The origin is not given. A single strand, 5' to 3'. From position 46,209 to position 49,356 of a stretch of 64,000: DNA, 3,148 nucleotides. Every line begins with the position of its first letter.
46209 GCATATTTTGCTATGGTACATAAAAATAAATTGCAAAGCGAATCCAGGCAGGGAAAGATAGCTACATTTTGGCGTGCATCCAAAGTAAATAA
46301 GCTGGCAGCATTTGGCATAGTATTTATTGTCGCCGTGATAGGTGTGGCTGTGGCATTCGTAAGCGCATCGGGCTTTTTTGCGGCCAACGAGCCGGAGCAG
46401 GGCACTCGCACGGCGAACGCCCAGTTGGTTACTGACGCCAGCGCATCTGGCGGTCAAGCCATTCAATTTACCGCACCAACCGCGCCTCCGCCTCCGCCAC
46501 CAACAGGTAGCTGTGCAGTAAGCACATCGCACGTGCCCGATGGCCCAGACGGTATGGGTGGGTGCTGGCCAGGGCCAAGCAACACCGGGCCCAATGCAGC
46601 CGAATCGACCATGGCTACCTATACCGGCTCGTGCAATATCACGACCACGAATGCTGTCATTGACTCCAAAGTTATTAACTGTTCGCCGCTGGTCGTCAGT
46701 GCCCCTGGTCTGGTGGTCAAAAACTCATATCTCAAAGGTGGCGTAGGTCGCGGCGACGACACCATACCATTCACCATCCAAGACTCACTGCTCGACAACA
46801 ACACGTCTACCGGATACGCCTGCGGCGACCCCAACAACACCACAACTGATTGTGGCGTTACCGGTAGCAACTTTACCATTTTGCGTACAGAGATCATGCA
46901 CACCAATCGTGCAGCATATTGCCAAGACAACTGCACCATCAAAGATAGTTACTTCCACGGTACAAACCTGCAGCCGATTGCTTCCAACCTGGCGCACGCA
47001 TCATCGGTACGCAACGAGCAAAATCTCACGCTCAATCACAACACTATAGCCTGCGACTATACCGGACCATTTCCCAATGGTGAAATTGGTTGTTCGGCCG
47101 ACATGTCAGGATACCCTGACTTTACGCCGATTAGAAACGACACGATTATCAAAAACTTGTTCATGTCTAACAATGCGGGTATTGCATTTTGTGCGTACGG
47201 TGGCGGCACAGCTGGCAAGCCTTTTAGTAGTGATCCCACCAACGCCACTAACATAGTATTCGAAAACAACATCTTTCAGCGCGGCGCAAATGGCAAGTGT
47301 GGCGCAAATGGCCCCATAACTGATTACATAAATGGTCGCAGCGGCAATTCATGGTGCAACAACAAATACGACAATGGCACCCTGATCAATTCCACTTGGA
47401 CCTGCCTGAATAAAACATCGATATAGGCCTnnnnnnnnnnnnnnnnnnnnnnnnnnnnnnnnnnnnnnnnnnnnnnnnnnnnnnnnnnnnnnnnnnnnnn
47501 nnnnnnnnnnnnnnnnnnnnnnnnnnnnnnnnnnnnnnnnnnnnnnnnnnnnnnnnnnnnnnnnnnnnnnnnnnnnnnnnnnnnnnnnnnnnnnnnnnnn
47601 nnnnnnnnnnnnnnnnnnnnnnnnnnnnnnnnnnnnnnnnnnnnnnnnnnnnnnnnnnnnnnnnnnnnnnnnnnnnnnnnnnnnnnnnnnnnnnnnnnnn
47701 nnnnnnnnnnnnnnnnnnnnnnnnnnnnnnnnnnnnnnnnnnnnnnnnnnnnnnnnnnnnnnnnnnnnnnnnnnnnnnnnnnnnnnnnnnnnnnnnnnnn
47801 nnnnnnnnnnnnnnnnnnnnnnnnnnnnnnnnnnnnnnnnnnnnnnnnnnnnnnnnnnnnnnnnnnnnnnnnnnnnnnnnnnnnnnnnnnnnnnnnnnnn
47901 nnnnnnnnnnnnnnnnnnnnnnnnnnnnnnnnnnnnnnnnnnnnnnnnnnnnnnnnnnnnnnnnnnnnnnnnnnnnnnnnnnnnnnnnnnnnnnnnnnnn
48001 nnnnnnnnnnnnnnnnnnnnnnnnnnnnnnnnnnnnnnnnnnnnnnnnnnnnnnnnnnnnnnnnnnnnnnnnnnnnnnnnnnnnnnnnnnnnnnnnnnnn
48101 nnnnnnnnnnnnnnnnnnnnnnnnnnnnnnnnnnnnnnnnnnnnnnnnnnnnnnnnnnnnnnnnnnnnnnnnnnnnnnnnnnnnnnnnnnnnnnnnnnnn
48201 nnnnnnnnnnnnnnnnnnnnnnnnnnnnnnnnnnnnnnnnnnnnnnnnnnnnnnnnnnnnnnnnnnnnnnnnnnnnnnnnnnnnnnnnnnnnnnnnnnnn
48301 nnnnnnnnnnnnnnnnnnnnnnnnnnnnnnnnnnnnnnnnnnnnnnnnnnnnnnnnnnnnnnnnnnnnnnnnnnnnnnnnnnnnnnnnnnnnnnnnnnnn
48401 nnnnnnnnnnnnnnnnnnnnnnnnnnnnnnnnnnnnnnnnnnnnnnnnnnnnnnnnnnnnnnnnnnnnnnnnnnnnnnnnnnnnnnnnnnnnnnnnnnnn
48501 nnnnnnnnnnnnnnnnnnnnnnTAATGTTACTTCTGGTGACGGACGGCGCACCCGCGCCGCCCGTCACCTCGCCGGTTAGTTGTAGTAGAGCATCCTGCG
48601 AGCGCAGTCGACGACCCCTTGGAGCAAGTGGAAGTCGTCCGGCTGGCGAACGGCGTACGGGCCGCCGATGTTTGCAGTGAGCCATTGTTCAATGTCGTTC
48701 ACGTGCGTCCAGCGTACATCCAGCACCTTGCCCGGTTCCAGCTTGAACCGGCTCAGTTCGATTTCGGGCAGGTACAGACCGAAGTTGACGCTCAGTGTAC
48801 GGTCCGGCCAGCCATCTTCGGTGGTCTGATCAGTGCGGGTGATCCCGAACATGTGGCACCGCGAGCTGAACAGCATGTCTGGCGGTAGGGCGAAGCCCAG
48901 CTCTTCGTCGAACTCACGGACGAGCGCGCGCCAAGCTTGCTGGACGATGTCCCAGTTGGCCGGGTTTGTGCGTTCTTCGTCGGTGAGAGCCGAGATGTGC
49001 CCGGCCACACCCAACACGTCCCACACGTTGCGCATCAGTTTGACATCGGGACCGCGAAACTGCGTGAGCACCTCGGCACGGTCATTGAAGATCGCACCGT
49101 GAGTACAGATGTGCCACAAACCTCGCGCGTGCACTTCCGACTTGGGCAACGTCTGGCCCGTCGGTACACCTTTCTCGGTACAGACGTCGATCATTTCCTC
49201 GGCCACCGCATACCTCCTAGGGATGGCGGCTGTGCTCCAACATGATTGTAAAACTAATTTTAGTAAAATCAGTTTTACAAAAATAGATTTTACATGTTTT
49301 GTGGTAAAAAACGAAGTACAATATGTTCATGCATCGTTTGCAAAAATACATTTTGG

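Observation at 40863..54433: A ~35-aa post-signal module plus poly-proline linker shared by four different exo-enzymes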

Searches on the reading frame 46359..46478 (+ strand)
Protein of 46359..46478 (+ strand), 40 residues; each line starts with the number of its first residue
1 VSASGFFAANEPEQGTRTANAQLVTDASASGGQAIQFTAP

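Call 29: search_solved_structures(query=A5, max_evalue=10, show_alignments=5)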
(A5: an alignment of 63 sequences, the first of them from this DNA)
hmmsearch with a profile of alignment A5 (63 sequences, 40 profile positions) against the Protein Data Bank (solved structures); distinct sequences matched with E-value up to 10: 8.
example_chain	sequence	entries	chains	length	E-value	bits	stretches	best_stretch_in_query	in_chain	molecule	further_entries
7byv_A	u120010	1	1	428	0.037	17.1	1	9-35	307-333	Galactan 1,3-beta-galactosidase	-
7byx_A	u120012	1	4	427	0.038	17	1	9-35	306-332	Galactan 1,3-beta-galactosidase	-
7bys_A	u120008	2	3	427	0.039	17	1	9-35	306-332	Galactan 1,3-beta-galactosidase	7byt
6yp6_A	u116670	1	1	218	0.061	16.4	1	19-38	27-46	NanS-p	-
2vyn_D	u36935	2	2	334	0.88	12.7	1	2-24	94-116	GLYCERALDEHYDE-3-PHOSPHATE DEHYDROGENASE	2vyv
7onh_A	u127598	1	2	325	1.7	11.8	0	3-17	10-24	SAKe6BE-L3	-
5ifz_A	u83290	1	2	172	2.3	11.3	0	9-25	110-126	Ribose 5-phosphate isomerase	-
6fzi_A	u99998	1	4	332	8.6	9.5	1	4-25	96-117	Glyceraldehyde-3-phosphate dehydrogenase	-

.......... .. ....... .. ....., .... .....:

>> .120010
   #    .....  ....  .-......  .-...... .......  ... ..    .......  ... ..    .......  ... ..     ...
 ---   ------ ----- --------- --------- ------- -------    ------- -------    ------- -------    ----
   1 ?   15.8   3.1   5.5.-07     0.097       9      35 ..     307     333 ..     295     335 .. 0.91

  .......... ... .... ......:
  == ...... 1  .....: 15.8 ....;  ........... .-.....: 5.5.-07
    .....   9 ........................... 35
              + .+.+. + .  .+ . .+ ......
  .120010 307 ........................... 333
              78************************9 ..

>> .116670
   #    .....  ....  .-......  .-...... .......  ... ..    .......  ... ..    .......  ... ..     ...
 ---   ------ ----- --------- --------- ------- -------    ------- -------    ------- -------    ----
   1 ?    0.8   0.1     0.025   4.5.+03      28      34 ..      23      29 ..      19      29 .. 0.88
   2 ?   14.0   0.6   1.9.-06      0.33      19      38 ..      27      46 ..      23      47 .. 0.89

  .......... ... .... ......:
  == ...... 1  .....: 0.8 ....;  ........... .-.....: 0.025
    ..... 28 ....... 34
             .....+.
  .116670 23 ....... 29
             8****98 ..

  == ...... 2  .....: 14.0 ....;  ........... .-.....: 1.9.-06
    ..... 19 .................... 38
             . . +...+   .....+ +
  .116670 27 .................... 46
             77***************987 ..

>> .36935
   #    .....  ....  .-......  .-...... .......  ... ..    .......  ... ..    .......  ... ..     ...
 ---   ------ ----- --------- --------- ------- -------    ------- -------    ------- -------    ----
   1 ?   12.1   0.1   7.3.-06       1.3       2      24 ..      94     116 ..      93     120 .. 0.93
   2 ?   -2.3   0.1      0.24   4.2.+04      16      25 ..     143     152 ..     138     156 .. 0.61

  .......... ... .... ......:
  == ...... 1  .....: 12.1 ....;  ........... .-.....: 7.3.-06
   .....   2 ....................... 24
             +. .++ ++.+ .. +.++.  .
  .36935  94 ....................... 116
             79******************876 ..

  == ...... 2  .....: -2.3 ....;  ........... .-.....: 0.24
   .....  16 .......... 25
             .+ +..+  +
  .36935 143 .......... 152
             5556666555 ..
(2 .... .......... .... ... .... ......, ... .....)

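Call 31: find_related_loci(query=A6, collection=genome_contigs, flank=6000)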
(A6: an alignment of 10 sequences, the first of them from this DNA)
Query A6 (40 aa) in genome_contigs; peptide patterns used: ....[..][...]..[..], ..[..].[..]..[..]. (x = any residue, [..] = any of these).
67 stretches matched a pattern; 14 encode a relative of the query (tblastn E <= 1e-3); 14 distinct loci.
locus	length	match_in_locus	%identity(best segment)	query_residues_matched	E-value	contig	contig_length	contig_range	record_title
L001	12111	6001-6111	81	3-39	1e-15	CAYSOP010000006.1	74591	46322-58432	MAG TPA_asm: uncultured Candidatus Saccharibacteria bacterium isolate SRP200132_co1_551 genome assembly, contig: NODE_44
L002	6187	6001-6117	64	2-40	2e-14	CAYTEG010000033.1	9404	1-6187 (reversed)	MAG TPA_asm: uncultured Candidatus Saccharibacteria bacterium isolate SRP200132_co1_576 genome assembly, contig: NODE_13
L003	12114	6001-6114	68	3-40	4e-14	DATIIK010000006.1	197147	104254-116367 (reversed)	MAG TPA_asm: Candidatus Saccharimonadales bacterium isolate SMAG_U15663 k141_133761, whole genome shotgun sequence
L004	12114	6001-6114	68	3-40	1e-13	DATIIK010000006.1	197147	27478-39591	MAG TPA_asm: Candidatus Saccharimonadales bacterium isolate SMAG_U15663 k141_133761, whole genome shotgun sequence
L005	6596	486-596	70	1-37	1e-13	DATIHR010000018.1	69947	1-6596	MAG TPA_asm: Candidatus Saccharimonadales bacterium isolate SMAG_U15643 k141_458460, whole genome shotgun sequence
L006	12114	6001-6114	66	3-40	2e-13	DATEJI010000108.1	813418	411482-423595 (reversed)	MAG TPA_asm: Candidatus Saccharimonadales bacterium isolate SMAG_U8860 k141_530119, whole genome shotgun sequence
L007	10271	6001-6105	71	3-37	4e-13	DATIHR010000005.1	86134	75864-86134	MAG TPA_asm: Candidatus Saccharimonadales bacterium isolate SMAG_U15643 k141_486937, whole genome shotgun sequence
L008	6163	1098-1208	62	1-37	2e-12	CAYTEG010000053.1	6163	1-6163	MAG TPA_asm: uncultured Candidatus Saccharibacteria bacterium isolate SRP200132_co1_576 genome assembly, contig: NODE_24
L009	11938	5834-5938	71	3-37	2e-12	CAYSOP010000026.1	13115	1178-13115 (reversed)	MAG TPA_asm: uncultured Candidatus Saccharibacteria bacterium isolate SRP200132_co1_551 genome assembly, contig: NODE_83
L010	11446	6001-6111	68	1-37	5e-13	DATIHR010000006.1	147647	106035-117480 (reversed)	MAG TPA_asm: Candidatus Saccharimonadales bacterium isolate SMAG_U15643 k141_727882, whole genome shotgun sequence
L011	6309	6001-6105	69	3-37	4e-12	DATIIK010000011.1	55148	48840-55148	MAG TPA_asm: Candidatus Saccharimonadales bacterium isolate SMAG_U15663 k141_64752, whole genome shotgun sequence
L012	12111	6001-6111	68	3-39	1e-11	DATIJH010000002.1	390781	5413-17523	MAG TPA_asm: Candidatus Saccharimonadales bacterium isolate SMAG_U15686 k141_272420, whole genome shotgun sequence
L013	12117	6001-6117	59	1-39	1e-9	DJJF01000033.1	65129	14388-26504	MAG TPA_asm: Candidatus Saccharibacteria bacterium UBA6575 UBA6575_contig_504, whole genome shotgun sequence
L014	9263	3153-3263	62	3-39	7e-10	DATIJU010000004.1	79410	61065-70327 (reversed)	MAG TPA_asm: Bacillota bacterium isolate SMAG_U15699 k141_270265, whole genome shotgun sequence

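Call 33: search_protein_families(library=pfam, alignment_id=A5, max_evalue=10)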
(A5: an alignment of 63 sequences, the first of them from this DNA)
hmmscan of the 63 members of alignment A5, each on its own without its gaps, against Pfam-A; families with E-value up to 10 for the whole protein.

A. member 1, seq(40 aa): 0 families

B. families by the number of members that match (of 63 scanned): 5 families
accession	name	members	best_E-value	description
PF13365.12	Trypsin_2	1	0.017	Trypsin-like peptidase domain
PF22815.2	CatAgl_D1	1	0.053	Alpha-1,3-glucanase catalytic domain D1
PF18836.7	B_solenoid_ydck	1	0.083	YdcK Beta solenoid repeat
PF23402.1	LTI65_LTI78_NYQTKV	1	0.14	LTI65/LTI78 NYQTKV repeat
PF03785.20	Peptidase_C25_C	1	0.18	Peptidase family C25, C terminal ig-like domain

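Call 45: search_protein_families(library=pfam, proteins=[L013:3797-5434:+, L012:3795-5387:+, L006:3754-5373:+], max_evalue=0.1)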
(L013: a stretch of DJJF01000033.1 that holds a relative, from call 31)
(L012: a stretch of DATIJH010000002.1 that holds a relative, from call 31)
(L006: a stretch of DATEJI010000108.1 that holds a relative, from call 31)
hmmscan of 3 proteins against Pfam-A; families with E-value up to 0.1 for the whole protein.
L013:3797-5434:+ (546 aa): 20 families
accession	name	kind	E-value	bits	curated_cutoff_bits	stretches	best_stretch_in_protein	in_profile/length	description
PF17957.7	Big_7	-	3.7e-24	85.6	24.1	1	176-244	1-70/70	Bacterial Ig domain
PF00041.27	fn3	-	3.6e-13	50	25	2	367-449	1-80/84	Fibronectin type III domain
PF13620.12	CarboxypepD_reg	-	3.3e-09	37.4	32.3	1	467-543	2-81/82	Carboxypeptidase regulatory-like domain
PF19077.6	Big_13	-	2e-07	31.9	27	1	218-257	52-94/102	Bacterial Ig-like domain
PF17829.7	GH115_C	-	1.5e-05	25.3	24.1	1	48-153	50-159/172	Glycosyl hydrolase family 115 C-terminal domain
PF18370.7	RGI_lyase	-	3.2e-05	24.6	27.8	1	284-337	17-70/86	Rhamnogalacturonan I lyases beta-sheet domain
PF13715.12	CarbopepD_reg_2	-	5.8e-05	23.5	32.2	1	467-538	1-70/88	CarboxypepD_reg-like domain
PF25788.1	Ig_Rha78A_N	-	0.00096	19.8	27.4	0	314-355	59-101/105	Rha78A-like, N-terminal immunoglobulin domain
PF25059.1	FN3_DSCAM-DSCAML_C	-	0.0016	19.2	39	0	325-360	52-87/89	DSCAM/DSCAML C-terminal Fn3-like domain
PF14041.11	Lipoprotein_21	-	0.0042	17.6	25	0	193-244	11-60/87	LppP/LprE lipoprotein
PF06486.16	DUF1093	-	0.011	16.8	26.3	0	312-348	11-49/81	Protein of unknown function (DUF1093)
PF13750.12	Big_3_3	-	0.015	15.4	27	0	226-272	3-48/157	Bacterial Ig-like domain (group 3)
PF16355.11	DUF4982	-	0.016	15.6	23.9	1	208-252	14-58/61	Domain of unknown function (DUF4982)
PF09136.16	Glucodextran_B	-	0.022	15.1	27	1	176-261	1-80/83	Glucodextranase, domain B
PF16389.11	DUF4998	-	0.03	14.3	29.1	0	236-299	82-147/199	Domain of unknown function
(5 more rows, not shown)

L012:3795-5387:+ (531 aa): 12 families
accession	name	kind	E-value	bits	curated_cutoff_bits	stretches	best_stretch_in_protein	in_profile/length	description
PF17957.7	Big_7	-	1.4e-19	71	24.1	1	166-233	1-70/70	Bacterial Ig domain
PF00041.27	fn3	-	1.3e-12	48.2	25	2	354-437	1-80/84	Fibronectin type III domain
PF13620.12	CarboxypepD_reg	-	2e-12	47.7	32.3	1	451-528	1-81/82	Carboxypeptidase regulatory-like domain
PF13715.12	CarbopepD_reg_2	-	3.6e-10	40.2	32.2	1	452-526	1-74/88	CarboxypepD_reg-like domain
PF18370.7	RGI_lyase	-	1.2e-05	25.9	27.8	1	272-334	16-80/86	Rhamnogalacturonan I lyases beta-sheet domain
PF19077.6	Big_13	-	4.8e-05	24.2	27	1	189-249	37-98/102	Bacterial Ig-like domain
PF25788.1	Ig_Rha78A_N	-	0.00096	19.8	27.4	1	307-344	64-101/105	Rha78A-like, N-terminal immunoglobulin domain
PF13750.12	Big_3_3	-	0.003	17.7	27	0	215-271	3-58/157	Bacterial Ig-like domain (group 3)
PF16389.11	DUF4998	-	0.0063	16.5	29.1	0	223-288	80-147/199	Domain of unknown function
PF16967.11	TcfC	-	0.01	15.8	29.4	1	197-250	14-67/68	E-set like domain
PF20164.4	GspA_SrpA_N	-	0.046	14.6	27.4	1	303-345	69-114/117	GspA/SrpA SigLec-like domain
PF21910.2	GH85_C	-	0.05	14.5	27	0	368-432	18-84/95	GH85 endohexosaminidases, C-terminal domain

L006:3754-5373:+ (540 aa): 9 families
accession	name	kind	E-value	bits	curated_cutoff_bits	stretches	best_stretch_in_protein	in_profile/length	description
PF17957.7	Big_7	-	7.2e-23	81.5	24.1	1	173-240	1-70/70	Bacterial Ig domain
PF00041.27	fn3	-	1.8e-16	60.6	25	2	362-444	2-80/84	Fibronectin type III domain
PF13620.12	CarboxypepD_reg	-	5.1e-14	52.8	32.3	1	460-538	1-82/82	Carboxypeptidase regulatory-like domain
PF13715.12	CarbopepD_reg_2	-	3.6e-08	33.8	32.2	1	461-535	1-72/88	CarboxypepD_reg-like domain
PF25788.1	Ig_Rha78A_N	-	3.6e-05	24.4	27.4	1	315-351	65-101/105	Rha78A-like, N-terminal immunoglobulin domain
PF19077.6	Big_13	-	0.0027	18.6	27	1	192-255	33-97/102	Bacterial Ig-like domain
PF21910.2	GH85_C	-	0.0047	17.8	27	1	373-420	16-60/95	GH85 endohexosaminidases, C-terminal domain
PF25814.1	fn3_SORL1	-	0.0064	16.9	27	0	363-399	5-37/90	SORL1-like, fn3 domain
PF12306.14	PixA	-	0.03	15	21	1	251-395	9-143/165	Inclusion body protein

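Call 48: find_homologous_proteins(query=L013:3938-4339:+, max_evalue=0.001)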
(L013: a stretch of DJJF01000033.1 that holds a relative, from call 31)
Query L013:3938-4339:+ (134 aa): 2 proteins with E <= 0.001 among 102 candidates.
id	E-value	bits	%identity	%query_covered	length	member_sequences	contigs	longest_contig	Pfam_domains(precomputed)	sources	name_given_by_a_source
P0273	1.9e-32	130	55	90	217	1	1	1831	PF00404.25,PF17829.8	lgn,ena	-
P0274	8.5e-30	121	53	90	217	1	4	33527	PF00404.25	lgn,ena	-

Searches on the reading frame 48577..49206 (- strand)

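Call 14: search_protein_families(library=pfam, proteins=[window:48577-49206:-], max_evalue=0.01)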
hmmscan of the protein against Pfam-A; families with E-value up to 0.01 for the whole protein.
window:48577-49206:- (209 aa): 1 family
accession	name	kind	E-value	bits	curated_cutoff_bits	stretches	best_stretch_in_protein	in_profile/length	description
PF00293.34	NUDIX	-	0.00036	21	21.1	1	90-173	43-119/134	NUDIX domain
